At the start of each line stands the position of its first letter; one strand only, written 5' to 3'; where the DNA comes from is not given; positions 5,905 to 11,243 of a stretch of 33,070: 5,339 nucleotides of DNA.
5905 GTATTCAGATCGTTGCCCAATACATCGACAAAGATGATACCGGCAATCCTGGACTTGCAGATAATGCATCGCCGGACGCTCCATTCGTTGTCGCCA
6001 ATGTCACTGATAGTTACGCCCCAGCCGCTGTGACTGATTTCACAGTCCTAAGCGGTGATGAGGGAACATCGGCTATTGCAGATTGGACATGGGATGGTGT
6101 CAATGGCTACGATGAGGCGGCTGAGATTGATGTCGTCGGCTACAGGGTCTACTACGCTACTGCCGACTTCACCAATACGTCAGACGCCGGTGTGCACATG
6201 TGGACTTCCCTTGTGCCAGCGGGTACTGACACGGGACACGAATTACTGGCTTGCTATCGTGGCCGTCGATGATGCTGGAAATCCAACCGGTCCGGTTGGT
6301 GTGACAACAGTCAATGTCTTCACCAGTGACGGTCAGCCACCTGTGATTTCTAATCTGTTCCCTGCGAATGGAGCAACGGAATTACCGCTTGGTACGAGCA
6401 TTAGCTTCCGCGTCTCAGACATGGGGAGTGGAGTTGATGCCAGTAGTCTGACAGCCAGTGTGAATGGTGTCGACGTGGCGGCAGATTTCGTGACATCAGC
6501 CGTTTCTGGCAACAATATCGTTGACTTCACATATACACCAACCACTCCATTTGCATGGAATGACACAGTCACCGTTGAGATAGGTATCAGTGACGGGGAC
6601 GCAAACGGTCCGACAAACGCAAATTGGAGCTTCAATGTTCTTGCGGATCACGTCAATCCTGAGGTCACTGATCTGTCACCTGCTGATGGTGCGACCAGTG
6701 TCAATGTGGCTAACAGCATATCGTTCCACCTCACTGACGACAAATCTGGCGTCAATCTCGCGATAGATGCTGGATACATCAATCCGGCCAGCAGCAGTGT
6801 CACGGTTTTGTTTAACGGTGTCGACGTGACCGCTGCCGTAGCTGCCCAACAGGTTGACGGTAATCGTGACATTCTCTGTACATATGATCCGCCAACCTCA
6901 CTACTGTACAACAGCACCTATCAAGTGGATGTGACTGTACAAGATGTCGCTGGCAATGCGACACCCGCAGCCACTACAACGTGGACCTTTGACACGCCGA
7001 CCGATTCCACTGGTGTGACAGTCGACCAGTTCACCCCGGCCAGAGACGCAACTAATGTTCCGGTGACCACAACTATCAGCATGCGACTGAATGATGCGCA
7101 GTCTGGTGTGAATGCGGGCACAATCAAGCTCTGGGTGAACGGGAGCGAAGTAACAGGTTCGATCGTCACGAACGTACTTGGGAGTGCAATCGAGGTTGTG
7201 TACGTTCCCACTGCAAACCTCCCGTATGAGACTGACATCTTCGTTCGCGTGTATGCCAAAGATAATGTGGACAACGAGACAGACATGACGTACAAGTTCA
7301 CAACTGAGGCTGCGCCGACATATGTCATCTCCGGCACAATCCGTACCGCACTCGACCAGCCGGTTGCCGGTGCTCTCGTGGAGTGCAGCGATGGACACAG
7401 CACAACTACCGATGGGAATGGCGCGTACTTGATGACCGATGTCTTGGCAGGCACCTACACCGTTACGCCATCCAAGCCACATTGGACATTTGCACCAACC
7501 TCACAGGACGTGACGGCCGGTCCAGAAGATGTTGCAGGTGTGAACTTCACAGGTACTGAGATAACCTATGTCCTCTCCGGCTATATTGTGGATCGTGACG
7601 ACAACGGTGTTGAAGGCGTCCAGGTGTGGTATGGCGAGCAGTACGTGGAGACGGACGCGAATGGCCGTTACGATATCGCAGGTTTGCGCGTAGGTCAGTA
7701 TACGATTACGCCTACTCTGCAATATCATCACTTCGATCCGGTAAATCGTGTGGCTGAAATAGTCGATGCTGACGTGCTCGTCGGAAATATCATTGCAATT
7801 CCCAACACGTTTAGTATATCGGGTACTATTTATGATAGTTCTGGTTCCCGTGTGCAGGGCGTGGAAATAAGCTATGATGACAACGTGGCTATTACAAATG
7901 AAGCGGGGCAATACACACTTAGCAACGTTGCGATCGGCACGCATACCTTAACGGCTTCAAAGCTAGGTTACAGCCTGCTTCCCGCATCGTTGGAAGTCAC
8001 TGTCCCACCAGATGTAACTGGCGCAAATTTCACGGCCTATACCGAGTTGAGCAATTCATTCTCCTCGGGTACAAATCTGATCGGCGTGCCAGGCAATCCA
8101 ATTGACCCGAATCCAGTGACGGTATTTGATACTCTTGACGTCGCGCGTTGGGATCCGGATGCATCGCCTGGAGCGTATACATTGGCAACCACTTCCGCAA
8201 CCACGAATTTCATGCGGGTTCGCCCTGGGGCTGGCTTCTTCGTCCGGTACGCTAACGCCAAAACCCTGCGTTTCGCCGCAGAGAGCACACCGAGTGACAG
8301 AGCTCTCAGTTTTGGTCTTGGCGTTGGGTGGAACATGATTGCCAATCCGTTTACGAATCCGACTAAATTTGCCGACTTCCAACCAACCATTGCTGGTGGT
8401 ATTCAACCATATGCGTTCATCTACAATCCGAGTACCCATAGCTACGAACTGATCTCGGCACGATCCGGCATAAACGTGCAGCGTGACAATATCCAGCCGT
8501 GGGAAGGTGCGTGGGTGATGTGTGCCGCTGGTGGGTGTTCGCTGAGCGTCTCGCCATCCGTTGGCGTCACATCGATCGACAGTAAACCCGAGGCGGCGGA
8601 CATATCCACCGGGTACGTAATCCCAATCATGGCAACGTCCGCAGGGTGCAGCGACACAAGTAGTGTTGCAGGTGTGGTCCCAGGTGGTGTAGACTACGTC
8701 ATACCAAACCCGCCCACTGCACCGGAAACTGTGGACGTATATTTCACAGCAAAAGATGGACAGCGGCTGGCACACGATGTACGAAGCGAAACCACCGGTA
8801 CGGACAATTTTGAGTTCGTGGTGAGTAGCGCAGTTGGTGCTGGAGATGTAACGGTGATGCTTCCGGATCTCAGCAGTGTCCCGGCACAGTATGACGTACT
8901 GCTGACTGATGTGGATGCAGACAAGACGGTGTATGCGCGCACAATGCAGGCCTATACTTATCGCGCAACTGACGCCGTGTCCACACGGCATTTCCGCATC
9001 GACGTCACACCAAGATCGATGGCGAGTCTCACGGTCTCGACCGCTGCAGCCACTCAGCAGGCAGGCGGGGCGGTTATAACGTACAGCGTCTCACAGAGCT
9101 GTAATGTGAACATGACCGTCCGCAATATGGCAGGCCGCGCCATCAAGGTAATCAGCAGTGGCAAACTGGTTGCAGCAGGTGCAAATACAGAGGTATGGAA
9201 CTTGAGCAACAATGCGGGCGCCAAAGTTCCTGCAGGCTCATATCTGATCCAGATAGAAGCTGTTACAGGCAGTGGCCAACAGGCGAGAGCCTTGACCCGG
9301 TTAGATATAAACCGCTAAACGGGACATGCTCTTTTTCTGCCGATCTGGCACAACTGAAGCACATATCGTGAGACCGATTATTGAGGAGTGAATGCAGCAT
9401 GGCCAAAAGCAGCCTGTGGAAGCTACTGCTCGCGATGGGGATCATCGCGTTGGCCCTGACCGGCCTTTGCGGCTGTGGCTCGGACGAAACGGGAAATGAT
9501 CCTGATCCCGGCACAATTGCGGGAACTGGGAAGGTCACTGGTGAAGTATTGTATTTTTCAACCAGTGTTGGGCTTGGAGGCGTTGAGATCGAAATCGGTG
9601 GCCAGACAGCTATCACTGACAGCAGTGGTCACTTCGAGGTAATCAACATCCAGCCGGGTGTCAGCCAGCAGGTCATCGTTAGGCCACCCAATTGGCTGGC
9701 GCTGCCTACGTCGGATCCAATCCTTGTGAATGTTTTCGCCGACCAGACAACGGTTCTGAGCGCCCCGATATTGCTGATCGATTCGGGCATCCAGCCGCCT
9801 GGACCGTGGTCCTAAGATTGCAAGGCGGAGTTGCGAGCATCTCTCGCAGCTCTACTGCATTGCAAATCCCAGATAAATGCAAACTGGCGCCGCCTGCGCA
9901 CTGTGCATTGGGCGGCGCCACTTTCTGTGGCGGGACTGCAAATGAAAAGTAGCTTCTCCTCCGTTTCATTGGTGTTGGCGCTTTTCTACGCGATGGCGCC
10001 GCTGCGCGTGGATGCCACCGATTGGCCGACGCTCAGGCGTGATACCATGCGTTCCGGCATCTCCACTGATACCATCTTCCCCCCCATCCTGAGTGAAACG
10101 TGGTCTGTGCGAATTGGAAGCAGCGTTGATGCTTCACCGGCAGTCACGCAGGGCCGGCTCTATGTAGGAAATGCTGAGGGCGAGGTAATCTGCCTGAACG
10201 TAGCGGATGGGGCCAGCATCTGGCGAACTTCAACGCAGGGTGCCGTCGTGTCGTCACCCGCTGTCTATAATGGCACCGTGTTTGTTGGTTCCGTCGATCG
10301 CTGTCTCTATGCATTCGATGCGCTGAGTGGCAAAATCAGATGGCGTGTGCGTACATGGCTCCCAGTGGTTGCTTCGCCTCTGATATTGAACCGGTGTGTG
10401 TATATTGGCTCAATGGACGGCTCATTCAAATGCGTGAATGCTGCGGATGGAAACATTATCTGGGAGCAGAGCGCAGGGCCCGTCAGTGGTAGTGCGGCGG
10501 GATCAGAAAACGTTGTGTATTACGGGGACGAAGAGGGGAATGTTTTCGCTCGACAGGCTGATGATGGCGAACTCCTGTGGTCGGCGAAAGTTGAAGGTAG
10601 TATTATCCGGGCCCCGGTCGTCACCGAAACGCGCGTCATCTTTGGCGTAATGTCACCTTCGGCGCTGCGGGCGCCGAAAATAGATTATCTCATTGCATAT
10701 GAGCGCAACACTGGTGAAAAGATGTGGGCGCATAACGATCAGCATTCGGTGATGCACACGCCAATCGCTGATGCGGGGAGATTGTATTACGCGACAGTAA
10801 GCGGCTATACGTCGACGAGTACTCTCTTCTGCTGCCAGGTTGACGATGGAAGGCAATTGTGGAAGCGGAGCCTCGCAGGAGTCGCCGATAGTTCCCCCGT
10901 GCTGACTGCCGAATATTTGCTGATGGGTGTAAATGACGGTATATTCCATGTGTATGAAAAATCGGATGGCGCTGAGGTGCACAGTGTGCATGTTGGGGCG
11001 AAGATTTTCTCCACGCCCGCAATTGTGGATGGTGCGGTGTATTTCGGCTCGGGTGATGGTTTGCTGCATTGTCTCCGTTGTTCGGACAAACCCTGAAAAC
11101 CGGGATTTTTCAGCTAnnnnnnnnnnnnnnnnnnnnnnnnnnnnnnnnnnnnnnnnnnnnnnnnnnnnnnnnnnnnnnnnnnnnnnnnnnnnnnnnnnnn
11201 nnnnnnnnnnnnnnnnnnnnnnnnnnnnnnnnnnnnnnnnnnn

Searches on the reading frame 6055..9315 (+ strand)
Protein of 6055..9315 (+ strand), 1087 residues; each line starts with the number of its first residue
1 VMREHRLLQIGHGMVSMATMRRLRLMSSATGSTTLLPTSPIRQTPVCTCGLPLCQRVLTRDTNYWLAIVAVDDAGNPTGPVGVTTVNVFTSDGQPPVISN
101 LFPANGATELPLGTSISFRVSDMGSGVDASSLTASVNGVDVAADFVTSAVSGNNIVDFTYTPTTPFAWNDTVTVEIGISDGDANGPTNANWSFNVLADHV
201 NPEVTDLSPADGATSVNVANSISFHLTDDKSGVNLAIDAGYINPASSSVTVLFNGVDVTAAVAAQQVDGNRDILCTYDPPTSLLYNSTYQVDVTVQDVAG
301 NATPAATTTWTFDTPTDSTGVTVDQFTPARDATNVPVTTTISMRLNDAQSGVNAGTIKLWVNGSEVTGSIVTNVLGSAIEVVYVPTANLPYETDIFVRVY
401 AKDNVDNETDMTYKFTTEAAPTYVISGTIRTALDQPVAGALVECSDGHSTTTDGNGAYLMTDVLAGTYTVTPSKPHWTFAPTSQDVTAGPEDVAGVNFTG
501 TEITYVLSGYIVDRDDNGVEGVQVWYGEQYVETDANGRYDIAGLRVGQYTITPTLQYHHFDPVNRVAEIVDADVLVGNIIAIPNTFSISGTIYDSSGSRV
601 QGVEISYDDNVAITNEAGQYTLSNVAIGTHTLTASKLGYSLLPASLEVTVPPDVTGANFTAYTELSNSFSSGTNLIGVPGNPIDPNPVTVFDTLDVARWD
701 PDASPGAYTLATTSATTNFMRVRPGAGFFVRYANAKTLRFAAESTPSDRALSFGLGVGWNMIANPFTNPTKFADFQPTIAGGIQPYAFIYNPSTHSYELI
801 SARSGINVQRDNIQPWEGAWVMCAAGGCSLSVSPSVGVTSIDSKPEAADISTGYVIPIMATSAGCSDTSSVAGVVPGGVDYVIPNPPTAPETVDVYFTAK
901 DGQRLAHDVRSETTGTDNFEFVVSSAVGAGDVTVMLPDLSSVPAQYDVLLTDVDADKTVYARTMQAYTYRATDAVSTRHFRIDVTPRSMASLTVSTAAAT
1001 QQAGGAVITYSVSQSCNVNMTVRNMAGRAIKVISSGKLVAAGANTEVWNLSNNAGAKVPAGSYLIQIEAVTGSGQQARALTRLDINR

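Call 44: search_protein_families(library=pfam, proteins=[window:6055-9315:+], max_evalue=0.001)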
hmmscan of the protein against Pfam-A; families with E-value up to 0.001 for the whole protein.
window:6055-9315:+ (1087 aa): 9 families
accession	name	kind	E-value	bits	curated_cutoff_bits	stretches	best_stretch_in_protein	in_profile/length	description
PF13620.12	CarboxypepD_reg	-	4e-24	85.2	32.3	3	425-499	2-80/82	Carboxypeptidase regulatory-like domain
PF13205.12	Big_5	-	2e-19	70.7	23.6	3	198-314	1-105/105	Bacterial Ig-like domain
PF13715.12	CarbopepD_reg_2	-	4.9e-18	65.4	32.2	1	588-649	1-63/88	CarboxypepD_reg-like domain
PF16371.11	MetallophosN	-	2.1e-07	31.5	35.6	0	512-542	3-33/77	N terminal of Calcineurin-like phosphoesterase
PF17802.7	SpaA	-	2.7e-07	31.1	23.1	0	592-654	23-80/91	Prealbumin-like fold domain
PF09430.16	EMC7_beta-sandw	-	3.7e-07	30.8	26.6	0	449-502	22-69/122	ER membrane protein complex subunit 7, beta-sandwich domain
PF13860.13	FlgD_ig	-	2e-06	28.1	27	1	1000-1072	7-78/79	FlgD Ig-like domain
PF17210.9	SdrD_B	-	1.9e-05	25.3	29.7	0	448-492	40-84/112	SdrD B-like domain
PF14686.12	fn3_3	-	0.00011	22.3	24.4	0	450-474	29-53/75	Polysaccharide lyase family 4, domain II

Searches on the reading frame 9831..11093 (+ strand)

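Call 44: search_protein_families(library=pfam, proteins=[window:9831-11093:+], max_evalue=0.001)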
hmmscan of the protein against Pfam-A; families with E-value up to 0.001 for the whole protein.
window:9831-11093:+ (421 aa): 3 families
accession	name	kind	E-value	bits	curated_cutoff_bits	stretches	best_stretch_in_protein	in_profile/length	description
PF13570.13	Beta-prop_ACSF4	-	2.1e-50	172.5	133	2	89-272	41-232/329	Beta-alanine-activating enzyme, beta-propeller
PF13360.13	PQQ_2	-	6.2e-43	147.6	27.6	4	89-175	15-101/233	Outer membrane protein assembly factor BamB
PF01011.28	PQQ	-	1.4e-10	40.9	26.7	1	139-305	49-210/595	Glucose/ethanol/alcohol dehydrogenase, beta-propeller domain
